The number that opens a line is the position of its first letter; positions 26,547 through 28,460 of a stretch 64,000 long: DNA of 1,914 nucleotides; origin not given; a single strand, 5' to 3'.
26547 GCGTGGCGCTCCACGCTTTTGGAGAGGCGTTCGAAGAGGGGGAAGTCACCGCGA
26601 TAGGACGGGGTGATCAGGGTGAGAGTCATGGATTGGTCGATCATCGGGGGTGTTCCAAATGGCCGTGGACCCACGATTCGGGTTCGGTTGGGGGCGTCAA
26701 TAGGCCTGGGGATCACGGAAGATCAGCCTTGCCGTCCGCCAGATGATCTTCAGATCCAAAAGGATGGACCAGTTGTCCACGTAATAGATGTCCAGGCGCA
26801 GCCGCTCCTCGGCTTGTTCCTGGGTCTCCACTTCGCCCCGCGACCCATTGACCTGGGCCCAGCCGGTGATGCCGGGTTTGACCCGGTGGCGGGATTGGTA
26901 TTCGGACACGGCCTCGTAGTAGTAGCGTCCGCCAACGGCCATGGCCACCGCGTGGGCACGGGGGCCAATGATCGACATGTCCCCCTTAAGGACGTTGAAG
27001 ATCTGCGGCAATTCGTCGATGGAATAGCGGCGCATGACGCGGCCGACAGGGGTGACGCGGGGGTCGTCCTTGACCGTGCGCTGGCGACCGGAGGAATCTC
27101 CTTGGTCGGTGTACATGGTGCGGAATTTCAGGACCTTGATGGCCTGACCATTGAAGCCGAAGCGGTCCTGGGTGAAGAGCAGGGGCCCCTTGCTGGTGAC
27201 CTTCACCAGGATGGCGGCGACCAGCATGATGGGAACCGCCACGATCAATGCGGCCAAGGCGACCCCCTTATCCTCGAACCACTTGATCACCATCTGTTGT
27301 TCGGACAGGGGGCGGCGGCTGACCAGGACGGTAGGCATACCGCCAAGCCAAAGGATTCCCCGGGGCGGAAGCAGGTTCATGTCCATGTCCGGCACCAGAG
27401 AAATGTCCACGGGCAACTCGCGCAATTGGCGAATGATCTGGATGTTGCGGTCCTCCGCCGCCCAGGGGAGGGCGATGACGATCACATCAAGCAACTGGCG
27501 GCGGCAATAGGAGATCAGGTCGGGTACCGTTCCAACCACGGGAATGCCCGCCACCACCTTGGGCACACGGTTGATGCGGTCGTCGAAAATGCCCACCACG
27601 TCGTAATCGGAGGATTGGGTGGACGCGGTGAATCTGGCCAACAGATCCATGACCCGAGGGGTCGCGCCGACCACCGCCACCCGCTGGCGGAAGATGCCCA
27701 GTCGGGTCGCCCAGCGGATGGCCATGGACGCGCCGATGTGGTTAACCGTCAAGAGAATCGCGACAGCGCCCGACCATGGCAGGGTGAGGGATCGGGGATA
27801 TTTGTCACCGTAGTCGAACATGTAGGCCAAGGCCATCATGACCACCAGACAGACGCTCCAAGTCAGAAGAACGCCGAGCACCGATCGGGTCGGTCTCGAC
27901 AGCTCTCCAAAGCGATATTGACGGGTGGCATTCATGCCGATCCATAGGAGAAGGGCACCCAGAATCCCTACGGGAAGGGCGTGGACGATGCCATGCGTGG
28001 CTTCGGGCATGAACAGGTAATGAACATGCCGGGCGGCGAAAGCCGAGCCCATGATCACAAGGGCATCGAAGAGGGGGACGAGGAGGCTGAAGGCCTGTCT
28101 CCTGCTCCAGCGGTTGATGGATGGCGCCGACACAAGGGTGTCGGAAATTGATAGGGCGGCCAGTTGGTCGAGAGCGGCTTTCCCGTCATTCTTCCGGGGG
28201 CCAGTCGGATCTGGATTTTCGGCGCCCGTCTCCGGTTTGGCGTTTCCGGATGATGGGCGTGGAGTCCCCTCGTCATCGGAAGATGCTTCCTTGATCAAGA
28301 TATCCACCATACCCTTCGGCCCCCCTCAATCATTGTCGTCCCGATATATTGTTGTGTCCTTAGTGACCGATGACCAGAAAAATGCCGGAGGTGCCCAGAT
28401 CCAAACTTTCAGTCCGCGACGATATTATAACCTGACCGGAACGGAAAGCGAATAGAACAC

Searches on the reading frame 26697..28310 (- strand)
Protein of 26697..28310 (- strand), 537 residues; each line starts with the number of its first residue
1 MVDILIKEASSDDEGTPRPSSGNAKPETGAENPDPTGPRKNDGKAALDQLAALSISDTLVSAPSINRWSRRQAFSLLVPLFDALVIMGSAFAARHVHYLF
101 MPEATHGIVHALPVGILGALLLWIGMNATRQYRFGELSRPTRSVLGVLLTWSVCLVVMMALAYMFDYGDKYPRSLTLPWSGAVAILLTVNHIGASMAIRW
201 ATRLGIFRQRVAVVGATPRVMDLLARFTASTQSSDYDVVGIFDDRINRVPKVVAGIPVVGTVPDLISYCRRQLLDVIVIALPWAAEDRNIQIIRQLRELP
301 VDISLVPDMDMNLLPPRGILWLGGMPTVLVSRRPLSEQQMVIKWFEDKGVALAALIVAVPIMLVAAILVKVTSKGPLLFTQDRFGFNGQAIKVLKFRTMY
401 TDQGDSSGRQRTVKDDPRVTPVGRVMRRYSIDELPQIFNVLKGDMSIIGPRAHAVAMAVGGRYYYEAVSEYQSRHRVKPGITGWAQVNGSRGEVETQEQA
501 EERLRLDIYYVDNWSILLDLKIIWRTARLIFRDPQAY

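Call 7: search_protein_families(library=pfam, proteins=[window:26697-28310:-], max_evalue=0.001)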
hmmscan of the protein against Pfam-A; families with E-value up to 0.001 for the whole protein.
window:26697-28310:- (537 aa): 2 families
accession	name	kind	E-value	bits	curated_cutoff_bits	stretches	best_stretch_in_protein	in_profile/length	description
PF02397.22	Bac_transf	-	2.7e-64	216.5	27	1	345-531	3-178/179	Bacterial sugar transferase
PF13727.12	CoA_binding_3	-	2.1e-25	90.2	25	1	132-307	6-175/175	CoA-binding domain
